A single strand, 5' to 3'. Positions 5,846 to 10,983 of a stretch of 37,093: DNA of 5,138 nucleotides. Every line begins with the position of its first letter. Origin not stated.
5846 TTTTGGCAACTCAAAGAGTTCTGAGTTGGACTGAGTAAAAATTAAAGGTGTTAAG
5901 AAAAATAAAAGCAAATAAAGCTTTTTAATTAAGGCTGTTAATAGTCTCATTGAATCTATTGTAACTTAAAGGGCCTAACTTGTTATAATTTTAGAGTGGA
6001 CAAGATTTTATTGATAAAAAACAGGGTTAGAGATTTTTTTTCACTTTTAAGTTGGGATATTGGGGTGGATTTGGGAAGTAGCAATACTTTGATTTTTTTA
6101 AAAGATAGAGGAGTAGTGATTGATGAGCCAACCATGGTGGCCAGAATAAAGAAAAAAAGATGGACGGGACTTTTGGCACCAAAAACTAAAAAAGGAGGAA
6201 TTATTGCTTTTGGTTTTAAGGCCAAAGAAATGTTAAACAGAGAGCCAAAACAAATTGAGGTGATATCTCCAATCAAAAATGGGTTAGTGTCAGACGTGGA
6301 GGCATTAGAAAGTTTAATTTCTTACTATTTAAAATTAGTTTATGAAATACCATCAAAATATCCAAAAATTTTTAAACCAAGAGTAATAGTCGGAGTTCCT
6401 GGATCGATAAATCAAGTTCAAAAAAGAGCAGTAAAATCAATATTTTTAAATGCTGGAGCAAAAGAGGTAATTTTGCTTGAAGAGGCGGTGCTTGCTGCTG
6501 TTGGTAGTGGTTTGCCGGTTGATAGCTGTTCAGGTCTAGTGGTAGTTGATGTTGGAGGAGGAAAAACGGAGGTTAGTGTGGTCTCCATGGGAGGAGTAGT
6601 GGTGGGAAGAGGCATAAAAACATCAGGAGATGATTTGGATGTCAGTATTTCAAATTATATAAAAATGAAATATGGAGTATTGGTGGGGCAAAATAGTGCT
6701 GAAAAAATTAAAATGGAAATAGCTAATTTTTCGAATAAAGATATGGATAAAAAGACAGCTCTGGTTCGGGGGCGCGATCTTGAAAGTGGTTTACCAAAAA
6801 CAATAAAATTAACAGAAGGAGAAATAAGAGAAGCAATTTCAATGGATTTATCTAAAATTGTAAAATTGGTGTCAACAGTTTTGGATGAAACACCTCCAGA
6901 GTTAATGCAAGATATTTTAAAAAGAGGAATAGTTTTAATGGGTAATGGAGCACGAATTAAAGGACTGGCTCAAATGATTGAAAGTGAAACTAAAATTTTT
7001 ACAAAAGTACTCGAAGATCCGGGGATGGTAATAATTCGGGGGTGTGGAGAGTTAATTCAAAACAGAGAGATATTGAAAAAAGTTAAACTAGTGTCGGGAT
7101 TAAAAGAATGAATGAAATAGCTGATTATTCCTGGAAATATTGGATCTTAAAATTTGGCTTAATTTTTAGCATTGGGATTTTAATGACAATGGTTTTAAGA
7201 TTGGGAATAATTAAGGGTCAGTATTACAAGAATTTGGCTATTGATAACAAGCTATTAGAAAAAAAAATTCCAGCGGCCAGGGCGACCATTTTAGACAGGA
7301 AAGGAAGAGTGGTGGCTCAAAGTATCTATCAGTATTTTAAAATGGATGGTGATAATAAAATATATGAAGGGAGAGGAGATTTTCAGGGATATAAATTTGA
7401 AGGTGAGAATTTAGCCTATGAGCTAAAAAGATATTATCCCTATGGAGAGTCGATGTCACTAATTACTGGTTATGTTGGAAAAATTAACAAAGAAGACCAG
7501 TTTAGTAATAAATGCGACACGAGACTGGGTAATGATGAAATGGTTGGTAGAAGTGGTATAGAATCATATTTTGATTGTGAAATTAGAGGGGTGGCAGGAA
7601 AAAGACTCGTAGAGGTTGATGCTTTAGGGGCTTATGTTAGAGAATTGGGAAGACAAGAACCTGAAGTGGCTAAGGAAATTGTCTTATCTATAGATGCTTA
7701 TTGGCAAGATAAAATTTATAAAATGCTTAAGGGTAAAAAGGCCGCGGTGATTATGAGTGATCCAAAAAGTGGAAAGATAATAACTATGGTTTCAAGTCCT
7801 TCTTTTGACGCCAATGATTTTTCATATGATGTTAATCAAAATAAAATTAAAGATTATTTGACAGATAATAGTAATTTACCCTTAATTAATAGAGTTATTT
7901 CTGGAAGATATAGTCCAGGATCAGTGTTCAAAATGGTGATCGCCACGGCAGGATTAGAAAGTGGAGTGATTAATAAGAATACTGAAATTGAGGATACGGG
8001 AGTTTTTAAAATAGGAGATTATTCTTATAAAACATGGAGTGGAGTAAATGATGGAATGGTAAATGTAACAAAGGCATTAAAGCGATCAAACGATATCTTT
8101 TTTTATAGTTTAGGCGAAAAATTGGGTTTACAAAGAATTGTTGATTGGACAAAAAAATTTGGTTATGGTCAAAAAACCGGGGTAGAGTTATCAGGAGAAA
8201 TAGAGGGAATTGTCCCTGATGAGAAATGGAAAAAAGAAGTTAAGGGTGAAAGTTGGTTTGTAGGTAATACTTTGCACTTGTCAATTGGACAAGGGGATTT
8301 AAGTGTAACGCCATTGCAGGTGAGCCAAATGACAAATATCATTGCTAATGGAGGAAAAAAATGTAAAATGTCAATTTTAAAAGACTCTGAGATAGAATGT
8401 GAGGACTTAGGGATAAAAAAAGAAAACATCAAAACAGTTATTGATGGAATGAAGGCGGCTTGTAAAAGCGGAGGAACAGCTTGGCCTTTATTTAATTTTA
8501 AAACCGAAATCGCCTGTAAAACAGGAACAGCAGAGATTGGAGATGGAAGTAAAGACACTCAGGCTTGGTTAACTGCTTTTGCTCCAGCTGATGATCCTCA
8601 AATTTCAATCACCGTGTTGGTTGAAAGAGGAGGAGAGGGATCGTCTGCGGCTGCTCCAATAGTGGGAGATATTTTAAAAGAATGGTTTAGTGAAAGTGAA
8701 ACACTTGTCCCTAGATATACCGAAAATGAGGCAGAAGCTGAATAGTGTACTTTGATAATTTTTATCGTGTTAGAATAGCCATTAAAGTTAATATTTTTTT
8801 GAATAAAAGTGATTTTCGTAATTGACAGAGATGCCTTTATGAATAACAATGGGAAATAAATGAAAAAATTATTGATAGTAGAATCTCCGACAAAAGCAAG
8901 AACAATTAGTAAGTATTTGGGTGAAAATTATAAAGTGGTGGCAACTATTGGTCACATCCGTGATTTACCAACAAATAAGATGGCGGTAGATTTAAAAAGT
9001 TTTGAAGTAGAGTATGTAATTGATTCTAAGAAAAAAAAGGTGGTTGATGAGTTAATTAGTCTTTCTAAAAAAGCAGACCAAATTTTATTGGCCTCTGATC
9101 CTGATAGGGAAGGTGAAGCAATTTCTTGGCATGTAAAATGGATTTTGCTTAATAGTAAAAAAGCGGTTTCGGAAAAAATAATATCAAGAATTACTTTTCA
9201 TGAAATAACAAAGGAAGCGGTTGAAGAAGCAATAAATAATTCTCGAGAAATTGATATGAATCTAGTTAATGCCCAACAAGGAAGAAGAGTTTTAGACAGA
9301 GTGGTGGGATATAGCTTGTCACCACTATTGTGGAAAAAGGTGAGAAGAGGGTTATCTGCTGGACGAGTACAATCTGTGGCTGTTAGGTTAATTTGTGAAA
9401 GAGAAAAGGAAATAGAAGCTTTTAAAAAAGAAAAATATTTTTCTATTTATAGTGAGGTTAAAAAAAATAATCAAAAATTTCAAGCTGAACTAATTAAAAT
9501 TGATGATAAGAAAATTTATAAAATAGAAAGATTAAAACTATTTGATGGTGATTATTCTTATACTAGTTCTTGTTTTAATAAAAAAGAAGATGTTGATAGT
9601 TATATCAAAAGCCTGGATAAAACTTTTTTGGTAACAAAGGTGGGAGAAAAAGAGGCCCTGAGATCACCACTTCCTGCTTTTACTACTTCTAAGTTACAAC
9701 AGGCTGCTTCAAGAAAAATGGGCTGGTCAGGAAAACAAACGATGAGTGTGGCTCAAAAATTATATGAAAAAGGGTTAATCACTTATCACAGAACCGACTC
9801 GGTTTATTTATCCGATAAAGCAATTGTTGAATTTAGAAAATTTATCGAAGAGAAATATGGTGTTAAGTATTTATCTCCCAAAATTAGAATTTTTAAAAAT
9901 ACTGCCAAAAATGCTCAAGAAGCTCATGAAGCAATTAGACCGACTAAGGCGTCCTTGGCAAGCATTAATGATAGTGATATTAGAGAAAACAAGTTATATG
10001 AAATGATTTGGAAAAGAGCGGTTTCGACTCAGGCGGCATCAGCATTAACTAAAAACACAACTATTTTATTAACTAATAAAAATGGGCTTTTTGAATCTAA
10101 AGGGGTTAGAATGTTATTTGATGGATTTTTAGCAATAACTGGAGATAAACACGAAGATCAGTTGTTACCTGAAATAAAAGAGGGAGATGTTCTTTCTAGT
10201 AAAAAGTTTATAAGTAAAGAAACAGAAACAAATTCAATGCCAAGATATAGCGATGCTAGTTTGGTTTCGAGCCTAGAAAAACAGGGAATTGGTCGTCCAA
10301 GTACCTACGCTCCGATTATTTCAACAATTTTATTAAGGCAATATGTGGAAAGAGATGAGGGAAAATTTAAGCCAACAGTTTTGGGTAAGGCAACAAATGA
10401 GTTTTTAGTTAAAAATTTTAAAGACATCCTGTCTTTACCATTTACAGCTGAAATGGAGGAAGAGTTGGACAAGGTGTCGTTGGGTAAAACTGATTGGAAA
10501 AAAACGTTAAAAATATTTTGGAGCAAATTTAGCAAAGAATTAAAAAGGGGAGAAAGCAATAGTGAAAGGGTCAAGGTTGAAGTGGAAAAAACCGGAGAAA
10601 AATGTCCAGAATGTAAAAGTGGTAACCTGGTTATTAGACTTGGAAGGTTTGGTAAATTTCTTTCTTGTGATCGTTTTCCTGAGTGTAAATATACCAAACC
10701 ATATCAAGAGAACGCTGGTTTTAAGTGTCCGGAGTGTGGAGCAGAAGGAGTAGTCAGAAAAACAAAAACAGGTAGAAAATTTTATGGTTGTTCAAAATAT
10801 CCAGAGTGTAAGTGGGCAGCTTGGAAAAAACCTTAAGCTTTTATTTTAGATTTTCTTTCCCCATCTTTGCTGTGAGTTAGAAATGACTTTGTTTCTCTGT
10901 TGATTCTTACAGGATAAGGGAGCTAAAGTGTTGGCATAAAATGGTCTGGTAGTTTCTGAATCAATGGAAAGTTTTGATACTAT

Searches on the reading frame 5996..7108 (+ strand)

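Call 58: search_protein_families(library=pfam, proteins=[window:5996-7108:+], max_evalue=0.001)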
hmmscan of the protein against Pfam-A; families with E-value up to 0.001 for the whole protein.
window:5996-7108:+ (371 aa): 5 families
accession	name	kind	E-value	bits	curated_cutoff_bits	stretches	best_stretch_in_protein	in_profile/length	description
PF06723.19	MreB_Mbl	-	1.1e-100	337.1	27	1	20-360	2-325/327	MreB/Mbl protein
PF00022.25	Actin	-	1.8e-12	47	27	1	45-246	31-211/410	Actin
PF00012.26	HSP70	-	3.2e-06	26.1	20.6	1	130-330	136-348/599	Hsp70 protein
PF14450.12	FtsA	-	1.7e-05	25.6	31.8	1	182-334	1-105/127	Cell division protein FtsA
PF11104.14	PilM_2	-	0.00083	18.8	27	0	312-340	278-306/340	Type IV pilus assembly protein PilM;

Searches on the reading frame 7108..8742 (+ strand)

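Call 58: search_protein_families(library=pfam, proteins=[window:7108-8742:+], max_evalue=0.001)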
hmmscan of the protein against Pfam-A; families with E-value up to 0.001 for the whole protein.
window:7108-8742:+ (545 aa): 2 families
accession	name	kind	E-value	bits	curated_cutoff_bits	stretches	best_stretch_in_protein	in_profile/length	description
PF00905.27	Transpeptidase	-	2.4e-64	217.8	22.1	1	213-524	2-299/299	Penicillin binding protein transpeptidase domain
PF03717.20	PBP_dimer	-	1.3e-20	75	24.4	1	96-179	96-178/180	Penicillin-binding Protein dimerisation domain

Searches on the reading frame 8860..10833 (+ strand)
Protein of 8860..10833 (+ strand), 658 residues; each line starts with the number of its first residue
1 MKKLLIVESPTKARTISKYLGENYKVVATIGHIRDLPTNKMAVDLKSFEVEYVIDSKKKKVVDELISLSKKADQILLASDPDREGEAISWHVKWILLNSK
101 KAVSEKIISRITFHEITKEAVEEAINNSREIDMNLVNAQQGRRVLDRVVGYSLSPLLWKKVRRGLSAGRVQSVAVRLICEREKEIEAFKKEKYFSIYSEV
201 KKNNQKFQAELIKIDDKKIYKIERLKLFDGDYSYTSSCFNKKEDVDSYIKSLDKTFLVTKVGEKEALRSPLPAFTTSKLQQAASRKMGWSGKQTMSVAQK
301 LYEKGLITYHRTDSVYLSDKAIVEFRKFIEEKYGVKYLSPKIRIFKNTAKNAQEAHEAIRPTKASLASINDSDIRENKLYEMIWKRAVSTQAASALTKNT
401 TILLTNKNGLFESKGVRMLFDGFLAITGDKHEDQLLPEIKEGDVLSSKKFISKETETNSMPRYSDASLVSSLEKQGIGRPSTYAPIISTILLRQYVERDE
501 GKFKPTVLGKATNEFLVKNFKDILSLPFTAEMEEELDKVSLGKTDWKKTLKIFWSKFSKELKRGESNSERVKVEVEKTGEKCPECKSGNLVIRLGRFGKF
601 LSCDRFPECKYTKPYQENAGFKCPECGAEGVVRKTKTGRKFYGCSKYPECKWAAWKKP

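Call 8: search_protein_families(library=pfam, proteins=[window:8860-10833:+], max_evalue=0.001)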
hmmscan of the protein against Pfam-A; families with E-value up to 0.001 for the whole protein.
window:8860-10833:+ (658 aa): 3 families
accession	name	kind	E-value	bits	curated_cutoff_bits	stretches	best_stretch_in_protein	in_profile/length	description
PF01131.25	Topoisom_bac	-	1.1e-117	394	35.1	1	131-550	2-410/411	DNA topoisomerase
PF01396.24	Zn_ribbon_Top1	-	2.5e-26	91.6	32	2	579-617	1-38/39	Topoisomerase DNA binding C4 zinc finger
PF01751.28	Toprim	-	5.6e-21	75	23.1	1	4-115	2-95/96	Toprim domain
